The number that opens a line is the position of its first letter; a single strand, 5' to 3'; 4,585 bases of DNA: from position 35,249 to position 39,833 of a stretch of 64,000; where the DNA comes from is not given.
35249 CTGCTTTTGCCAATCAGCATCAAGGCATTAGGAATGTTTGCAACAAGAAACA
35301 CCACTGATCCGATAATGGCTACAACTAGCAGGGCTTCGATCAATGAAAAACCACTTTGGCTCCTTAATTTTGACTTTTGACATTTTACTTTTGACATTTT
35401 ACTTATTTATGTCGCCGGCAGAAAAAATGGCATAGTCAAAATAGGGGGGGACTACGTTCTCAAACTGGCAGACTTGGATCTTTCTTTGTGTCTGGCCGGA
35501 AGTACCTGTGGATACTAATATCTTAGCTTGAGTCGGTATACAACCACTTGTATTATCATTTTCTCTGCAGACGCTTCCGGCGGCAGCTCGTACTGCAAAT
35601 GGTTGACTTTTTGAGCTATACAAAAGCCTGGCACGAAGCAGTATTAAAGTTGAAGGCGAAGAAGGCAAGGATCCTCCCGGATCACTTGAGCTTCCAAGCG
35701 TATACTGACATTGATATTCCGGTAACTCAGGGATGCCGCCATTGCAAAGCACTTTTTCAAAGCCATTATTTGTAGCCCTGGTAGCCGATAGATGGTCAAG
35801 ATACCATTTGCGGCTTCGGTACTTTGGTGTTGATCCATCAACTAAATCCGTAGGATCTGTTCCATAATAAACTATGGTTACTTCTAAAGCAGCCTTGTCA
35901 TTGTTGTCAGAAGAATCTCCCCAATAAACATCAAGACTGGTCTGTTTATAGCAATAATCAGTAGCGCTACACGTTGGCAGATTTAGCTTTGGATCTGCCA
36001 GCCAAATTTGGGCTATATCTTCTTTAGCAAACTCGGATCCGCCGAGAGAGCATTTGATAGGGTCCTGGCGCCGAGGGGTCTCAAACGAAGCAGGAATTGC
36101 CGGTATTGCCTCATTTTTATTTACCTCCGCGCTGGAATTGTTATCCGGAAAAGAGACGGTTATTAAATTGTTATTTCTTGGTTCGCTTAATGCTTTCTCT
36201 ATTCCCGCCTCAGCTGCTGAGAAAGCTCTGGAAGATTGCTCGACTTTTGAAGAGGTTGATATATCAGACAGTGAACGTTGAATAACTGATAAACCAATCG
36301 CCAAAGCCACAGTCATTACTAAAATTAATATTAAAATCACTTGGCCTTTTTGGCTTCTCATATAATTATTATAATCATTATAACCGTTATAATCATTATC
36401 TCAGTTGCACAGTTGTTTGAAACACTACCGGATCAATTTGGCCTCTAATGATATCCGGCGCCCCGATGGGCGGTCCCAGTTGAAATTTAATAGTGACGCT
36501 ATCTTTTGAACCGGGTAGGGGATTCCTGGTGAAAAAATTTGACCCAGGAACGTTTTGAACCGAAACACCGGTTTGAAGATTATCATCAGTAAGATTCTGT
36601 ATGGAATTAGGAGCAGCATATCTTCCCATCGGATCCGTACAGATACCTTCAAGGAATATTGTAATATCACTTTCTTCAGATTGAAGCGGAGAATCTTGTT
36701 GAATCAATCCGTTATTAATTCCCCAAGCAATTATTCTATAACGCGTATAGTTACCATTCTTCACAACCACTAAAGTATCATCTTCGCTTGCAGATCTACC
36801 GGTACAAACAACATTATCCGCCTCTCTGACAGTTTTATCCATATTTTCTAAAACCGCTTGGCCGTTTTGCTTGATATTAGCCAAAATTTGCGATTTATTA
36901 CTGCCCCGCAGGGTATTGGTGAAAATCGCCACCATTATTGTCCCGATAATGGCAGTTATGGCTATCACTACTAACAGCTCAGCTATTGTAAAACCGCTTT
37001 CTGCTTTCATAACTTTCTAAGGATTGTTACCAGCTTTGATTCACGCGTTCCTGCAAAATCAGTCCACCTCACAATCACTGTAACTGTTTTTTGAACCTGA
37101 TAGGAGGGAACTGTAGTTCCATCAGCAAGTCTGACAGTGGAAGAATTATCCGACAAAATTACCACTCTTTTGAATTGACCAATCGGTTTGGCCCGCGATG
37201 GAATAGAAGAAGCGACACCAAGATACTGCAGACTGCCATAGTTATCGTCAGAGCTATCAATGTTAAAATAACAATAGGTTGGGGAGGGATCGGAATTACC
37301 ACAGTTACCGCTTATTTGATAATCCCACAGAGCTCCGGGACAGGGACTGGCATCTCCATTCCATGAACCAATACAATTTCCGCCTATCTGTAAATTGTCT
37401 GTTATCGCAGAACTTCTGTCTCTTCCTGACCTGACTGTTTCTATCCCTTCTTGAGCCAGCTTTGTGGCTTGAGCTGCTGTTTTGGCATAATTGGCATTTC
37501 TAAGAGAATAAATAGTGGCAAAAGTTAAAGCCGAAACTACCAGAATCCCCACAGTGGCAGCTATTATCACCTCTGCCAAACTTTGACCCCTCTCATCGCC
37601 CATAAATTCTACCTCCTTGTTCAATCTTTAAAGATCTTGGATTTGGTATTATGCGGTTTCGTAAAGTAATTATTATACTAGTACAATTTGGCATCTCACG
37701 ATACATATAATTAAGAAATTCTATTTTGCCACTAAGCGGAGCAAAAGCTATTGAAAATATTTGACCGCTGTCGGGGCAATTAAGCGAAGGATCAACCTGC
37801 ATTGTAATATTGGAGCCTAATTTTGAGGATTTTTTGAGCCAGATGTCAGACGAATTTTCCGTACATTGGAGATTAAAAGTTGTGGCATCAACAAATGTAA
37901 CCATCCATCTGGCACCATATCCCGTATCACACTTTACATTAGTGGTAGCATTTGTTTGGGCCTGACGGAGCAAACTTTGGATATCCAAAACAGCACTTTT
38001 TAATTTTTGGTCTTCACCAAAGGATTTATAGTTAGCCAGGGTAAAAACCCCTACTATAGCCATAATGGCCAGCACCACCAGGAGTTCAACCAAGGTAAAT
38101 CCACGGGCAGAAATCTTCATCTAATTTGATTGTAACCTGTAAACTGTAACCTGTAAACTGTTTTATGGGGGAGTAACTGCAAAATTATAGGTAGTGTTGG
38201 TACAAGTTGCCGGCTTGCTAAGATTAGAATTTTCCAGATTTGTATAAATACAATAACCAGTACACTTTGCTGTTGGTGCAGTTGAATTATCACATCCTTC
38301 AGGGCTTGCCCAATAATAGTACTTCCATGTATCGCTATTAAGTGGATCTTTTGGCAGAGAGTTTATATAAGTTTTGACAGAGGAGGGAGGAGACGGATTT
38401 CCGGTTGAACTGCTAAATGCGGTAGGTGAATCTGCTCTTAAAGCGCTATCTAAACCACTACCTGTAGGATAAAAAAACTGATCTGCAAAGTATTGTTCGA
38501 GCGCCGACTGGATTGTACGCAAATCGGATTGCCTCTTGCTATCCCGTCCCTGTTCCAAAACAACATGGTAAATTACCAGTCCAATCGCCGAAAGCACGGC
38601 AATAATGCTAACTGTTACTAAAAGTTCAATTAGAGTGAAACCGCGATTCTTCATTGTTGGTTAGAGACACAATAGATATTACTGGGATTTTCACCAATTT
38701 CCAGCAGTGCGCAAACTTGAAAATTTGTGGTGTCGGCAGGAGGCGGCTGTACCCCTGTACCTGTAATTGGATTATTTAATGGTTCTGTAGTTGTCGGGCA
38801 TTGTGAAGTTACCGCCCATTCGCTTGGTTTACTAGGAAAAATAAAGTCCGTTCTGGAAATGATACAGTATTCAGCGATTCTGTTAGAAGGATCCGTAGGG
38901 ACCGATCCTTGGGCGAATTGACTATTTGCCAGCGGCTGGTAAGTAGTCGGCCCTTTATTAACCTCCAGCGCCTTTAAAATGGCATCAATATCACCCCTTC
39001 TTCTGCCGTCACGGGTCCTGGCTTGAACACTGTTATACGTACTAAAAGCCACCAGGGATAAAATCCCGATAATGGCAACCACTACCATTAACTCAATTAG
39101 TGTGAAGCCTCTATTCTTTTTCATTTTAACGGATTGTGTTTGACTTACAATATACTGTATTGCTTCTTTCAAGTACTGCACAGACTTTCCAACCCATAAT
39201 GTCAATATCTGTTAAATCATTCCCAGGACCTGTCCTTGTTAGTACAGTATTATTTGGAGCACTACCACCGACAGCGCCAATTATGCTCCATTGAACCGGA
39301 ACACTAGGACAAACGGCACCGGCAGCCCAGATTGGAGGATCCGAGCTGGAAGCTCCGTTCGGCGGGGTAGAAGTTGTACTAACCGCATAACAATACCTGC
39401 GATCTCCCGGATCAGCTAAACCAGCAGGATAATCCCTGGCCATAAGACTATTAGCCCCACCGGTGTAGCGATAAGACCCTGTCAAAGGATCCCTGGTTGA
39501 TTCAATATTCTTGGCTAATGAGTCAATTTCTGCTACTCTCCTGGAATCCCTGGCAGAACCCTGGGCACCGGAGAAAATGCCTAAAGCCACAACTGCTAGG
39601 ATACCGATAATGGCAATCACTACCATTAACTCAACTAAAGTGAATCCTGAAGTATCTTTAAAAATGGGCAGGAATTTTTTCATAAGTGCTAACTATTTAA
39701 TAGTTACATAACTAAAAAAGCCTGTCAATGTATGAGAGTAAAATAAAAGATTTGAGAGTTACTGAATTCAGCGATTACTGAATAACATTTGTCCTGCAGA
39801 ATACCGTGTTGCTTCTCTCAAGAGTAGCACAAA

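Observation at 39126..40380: Two tandem pilin cassettes: an identical 80-nt block, conserved ends, divergent middle, duplicated TTGACA promoters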

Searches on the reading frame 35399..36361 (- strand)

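Call 9: search_protein_families(library=pfam, proteins=[window:35399-36361:-], max_evalue=0.01)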
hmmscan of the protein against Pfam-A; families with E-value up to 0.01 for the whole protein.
window:35399-36361:- (320 aa): 1 family
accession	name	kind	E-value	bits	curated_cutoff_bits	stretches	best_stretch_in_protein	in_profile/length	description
PF14341.11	PilX_N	-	0.0005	20.4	25.5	1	6-55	2-51/51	PilX N-terminal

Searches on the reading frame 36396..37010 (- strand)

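Call 9: search_protein_families(library=pfam, proteins=[window:36396-37010:-], max_evalue=0.01)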
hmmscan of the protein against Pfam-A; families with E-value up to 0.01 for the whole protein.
window:36396-37010:- (204 aa): 2 families
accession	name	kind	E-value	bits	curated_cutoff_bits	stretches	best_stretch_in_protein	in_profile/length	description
PF07963.17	N_methyl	-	4e-05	23.5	21.2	1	1-26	1-26/27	Prokaryotic N-terminal methylation motif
PF12698.13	ABC2_membrane_3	-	0.0049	16.4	31.6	1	13-165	5-157/347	ABC-2 family transporter protein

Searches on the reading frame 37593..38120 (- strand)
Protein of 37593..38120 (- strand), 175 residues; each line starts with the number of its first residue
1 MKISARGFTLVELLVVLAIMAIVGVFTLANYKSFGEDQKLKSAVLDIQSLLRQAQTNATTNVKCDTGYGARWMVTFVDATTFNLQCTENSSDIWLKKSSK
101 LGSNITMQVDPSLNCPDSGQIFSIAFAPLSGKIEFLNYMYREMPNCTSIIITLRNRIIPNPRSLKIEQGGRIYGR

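Call 8: search_protein_families(library=pfam, proteins=[window:37593-38120:-], max_evalue=0.01)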
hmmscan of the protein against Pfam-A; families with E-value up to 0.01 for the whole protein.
window:37593-38120:- (175 aa): 1 family
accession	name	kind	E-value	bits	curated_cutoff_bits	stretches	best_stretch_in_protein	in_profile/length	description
PF07963.17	N_methyl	-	4.3e-07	29.7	21.2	1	5-26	4-25/27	Prokaryotic N-terminal methylation motif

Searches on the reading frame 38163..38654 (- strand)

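Call 8: search_protein_families(library=pfam, proteins=[window:38163-38654:-], max_evalue=0.01)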
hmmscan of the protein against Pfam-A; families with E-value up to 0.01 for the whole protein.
window:38163-38654:- (163 aa): 2 families
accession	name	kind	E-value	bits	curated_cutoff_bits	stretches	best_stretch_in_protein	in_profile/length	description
PF07963.17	N_methyl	-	2.7e-08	33.5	21.2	1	2-25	3-26/27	Prokaryotic N-terminal methylation motif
PF08334.16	T2SSG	-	0.0004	20.9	21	1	34-110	7-74/108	Type II secretion system (T2SS), protein G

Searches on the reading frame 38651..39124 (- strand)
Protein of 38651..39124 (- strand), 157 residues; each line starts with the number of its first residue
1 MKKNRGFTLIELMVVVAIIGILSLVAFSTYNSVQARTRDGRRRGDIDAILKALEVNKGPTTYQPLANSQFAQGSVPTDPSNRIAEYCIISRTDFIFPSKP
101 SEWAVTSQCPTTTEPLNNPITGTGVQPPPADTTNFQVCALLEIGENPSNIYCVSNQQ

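Call 8: search_protein_families(library=pfam, proteins=[window:38651-39124:-], max_evalue=0.01)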
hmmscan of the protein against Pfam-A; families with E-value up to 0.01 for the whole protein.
window:38651-39124:- (157 aa): 1 family
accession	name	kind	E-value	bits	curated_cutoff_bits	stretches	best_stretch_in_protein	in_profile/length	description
PF07963.17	N_methyl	-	5e-11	42.1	21.2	1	1-27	1-27/27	Prokaryotic N-terminal methylation motif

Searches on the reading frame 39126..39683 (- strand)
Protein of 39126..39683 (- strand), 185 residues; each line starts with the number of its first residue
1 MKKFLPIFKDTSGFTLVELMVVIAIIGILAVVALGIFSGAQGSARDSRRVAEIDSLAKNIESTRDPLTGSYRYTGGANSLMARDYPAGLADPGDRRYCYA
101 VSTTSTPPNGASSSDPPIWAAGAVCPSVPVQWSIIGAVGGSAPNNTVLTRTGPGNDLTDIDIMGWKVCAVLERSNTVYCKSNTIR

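Call 8: search_protein_families(library=pfam, proteins=[window:39126-39683:-], max_evalue=0.01)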
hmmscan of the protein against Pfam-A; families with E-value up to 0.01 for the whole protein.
window:39126-39683:- (185 aa): 1 family
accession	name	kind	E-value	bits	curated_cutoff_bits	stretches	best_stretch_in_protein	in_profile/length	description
PF07963.17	N_methyl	-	1.1e-08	34.7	21.2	1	11-34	4-27/27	Prokaryotic N-terminal methylation motif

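Call 11: find_homologous_proteins(query=window:39126-39683:-)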
Query window:39126-39683:- (185 aa): 210 proteins with E <= 0.001 among 1590 candidates; the best 120 are listed.
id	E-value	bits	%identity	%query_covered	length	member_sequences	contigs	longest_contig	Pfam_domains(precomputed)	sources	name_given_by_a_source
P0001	8.0e-118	409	100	100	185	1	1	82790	PF07963.18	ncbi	-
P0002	3.9e-54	202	58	100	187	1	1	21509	PF07963.18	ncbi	-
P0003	4.6e-54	201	61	100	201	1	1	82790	PF07963.18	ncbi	-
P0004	3.4e-49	186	55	100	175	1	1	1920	PF07963.18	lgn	-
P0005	3.3e-47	179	57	100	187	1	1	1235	PF07963.18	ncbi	-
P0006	1.0e-46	177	58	100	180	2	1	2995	PF07963.18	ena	-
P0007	3.7e-46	176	79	57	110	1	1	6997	-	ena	-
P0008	8.5e-43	165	54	100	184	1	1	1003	PF07963.18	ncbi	-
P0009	1.0e-41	161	49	98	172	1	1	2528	PF07963.18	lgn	-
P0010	1.3e-39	154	51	94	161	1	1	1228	PF07963.18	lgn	-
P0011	1.6e-38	151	52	96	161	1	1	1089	PF07963.18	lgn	-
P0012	9.8e-38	148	50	100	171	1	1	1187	PF07963.18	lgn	-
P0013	2.2e-37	147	51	100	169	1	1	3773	PF07963.18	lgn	-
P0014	7.1e-31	126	65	59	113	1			PF07963.18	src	-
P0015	3.1e-24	104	39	100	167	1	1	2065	PF07963.18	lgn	-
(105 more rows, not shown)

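Call 13: find_encoding_contigs(protein=P0002, flank=10000, max_places=4)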
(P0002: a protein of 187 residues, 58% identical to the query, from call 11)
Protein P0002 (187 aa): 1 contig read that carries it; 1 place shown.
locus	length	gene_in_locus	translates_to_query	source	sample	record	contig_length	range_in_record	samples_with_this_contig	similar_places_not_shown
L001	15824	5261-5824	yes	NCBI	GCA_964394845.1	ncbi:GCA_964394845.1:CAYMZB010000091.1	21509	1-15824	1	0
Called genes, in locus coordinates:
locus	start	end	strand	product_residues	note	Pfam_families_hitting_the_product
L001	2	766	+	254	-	?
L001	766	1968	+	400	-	PF28597:T2SSF_N, PF00482:T2SSF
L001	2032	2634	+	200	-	PF07963:N_methyl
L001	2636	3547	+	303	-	PF06750:A24_N_bact, PF01478:Peptidase_A24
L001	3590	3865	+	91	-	-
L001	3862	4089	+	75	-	PF07927:HicA_toxin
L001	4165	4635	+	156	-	PF07963:N_methyl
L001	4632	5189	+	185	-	PF07963:N_methyl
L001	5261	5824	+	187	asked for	PF07963:N_methyl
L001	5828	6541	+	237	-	PF07963:N_methyl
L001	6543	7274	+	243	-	PF07963:N_methyl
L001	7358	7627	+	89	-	-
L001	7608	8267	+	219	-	PF08843:AbiEii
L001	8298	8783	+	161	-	PF07963:N_methyl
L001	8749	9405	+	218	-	PF07963:N_methyl (weak)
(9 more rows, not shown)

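Call 14: find_encoding_contigs(protein=P0005, flank=10000, max_places=4)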
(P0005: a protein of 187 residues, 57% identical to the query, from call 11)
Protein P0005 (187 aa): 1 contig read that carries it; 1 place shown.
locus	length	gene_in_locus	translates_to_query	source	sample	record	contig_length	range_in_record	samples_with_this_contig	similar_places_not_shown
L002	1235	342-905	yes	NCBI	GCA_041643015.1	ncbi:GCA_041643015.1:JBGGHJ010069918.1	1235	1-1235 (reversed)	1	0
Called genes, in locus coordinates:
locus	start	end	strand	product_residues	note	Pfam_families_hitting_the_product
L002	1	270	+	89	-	?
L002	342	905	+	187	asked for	PF07963:N_methyl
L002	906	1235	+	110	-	?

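Call 15: find_encoding_contigs(protein=P0007, flank=10000, max_places=4)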
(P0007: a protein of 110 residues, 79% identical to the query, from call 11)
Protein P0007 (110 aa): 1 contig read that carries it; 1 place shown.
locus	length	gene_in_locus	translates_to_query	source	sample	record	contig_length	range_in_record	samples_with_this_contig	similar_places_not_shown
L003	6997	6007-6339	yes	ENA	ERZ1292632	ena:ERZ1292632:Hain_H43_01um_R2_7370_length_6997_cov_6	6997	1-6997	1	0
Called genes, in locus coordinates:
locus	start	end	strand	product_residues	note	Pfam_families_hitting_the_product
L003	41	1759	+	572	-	PF05157:MshEN, PF00437:T2SSE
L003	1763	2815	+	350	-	PF00437:T2SSE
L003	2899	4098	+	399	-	PF28597:T2SSF_N (weak), PF00482:T2SSF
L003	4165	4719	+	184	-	PF07963:N_methyl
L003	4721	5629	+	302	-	PF06750:A24_N_bact, PF01478:Peptidase_A24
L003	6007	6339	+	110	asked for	-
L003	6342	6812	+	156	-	PF07963:N_methyl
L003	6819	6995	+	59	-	?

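Call 16: find_encoding_contigs(protein=P0001, flank=10000, max_places=4)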
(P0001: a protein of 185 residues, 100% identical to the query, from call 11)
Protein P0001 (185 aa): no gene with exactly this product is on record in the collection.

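Call 21: find_related_loci(query=A3, collection=metagenome_contigs, flank=3000)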
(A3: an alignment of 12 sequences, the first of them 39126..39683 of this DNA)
Query A3 (185 aa) in metagenome_contigs; peptide patterns used: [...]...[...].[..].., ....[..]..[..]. (x = any residue, [..] = any of these).
600 stretches matched a pattern (row limit reached: there are more); 214 encode a relative of the query (tblastn E <= 1e-3); the best 80 are kept; 80 distinct loci.
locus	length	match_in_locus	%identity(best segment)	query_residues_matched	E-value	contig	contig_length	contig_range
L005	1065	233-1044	38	2-117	9e-13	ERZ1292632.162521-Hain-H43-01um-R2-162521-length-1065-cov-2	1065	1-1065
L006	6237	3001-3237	38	4-80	1e-12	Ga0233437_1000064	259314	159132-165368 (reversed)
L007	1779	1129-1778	38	1-85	1e-12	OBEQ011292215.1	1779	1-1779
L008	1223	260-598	35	13-127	6e-12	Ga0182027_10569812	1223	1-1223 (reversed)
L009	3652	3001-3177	53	7-65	6e-11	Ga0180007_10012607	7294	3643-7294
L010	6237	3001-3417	28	13-152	8e-11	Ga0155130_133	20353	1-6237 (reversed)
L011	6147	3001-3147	51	13-61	3e-10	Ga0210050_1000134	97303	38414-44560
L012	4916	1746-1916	42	9-65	4e-10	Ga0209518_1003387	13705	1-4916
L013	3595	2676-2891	36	1-75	8e-10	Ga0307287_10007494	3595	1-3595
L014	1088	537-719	41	12-71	7e-10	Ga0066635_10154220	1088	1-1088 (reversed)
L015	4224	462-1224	49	9-64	1e-9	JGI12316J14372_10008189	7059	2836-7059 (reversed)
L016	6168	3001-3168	44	6-61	2e-9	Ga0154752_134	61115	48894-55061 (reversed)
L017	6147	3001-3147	45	13-61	2e-9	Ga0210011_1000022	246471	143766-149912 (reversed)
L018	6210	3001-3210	46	7-76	2e-9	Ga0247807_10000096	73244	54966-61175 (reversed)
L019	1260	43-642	37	1-110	2e-9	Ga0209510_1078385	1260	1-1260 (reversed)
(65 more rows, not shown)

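Call 22: find_encoding_contigs(protein=P0006, flank=4000, max_places=3)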
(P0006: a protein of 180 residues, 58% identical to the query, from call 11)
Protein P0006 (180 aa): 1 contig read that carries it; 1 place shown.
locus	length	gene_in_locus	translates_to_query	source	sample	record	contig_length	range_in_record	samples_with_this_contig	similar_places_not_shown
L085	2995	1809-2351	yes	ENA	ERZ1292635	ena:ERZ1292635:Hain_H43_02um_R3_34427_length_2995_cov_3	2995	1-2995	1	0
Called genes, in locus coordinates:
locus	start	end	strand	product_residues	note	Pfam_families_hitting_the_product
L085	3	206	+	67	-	?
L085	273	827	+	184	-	PF07963:N_methyl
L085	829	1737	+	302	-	PF06750:A24_N_bact, PF01478:Peptidase_A24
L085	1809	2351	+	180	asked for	PF07963:N_methyl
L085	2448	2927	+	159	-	PF07963:N_methyl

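Call 23: find_encoding_contigs(protein=P0004, flank=4000, max_places=3)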
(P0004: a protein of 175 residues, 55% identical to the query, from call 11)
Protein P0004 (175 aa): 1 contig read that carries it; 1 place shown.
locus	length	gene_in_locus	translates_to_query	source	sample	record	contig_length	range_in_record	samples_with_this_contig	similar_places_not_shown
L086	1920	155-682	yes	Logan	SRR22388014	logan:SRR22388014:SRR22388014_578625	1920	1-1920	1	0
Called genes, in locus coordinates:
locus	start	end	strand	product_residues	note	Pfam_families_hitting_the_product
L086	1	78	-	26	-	?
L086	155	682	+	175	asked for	PF07963:N_methyl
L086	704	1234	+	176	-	PF07963:N_methyl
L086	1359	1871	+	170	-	PF07963:N_methyl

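Call 24: find_encoding_contigs(protein=P0008, flank=4000, max_places=3)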
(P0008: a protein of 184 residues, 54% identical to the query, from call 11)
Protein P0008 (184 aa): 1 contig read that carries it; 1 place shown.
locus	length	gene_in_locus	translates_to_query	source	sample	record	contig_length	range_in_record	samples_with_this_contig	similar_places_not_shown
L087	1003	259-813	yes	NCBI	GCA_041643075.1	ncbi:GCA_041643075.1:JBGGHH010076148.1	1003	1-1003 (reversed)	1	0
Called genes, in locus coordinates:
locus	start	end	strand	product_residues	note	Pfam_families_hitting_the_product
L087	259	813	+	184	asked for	PF07963:N_methyl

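Call 25: find_encoding_contigs(protein=P0013, flank=4000, max_places=3)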
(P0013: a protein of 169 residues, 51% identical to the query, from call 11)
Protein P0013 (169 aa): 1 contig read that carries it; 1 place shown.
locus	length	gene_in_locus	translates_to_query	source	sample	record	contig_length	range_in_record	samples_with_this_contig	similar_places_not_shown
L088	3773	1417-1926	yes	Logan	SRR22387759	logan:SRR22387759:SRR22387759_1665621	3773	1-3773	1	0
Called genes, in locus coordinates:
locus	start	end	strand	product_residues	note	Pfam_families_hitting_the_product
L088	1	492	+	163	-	?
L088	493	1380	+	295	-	PF06750:A24_N_bact, PF01478:Peptidase_A24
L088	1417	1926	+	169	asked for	PF07963:N_methyl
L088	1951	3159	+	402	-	PF07963:N_methyl (faint), PF13385:Laminin_G_3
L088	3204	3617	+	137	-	PF07963:N_methyl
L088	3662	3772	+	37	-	?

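Call 43: predict_structure(alignment_id=A3)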
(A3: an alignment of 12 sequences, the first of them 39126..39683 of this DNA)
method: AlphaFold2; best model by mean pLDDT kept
length: 185 residues; sequences in the alignment: 12
mean_pLDDT: 76.9   pTM: 0.66
mean pLDDT of the five models: 76.9, 74.3, 74.2, 72.1, 65.8
residues with pLDDT >= 90: 10; 70-90: 132; 50-70: 37; < 50: 6
segments of 3 or more residues with pLDDT < 50: 110-112
pLDDT, mean of each block of 10 residues (from residue 1): 51 74 90 76 84 89 87 70 79 74 75 64 67 75 75 81 88 85 79
secondary structure, 60 per line:
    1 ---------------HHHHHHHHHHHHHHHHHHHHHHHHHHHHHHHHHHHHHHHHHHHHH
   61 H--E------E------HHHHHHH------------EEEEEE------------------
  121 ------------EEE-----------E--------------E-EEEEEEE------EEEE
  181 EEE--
elements in order: H16-61 H78-84 E97-102 E133-135 E164-170 E177-183
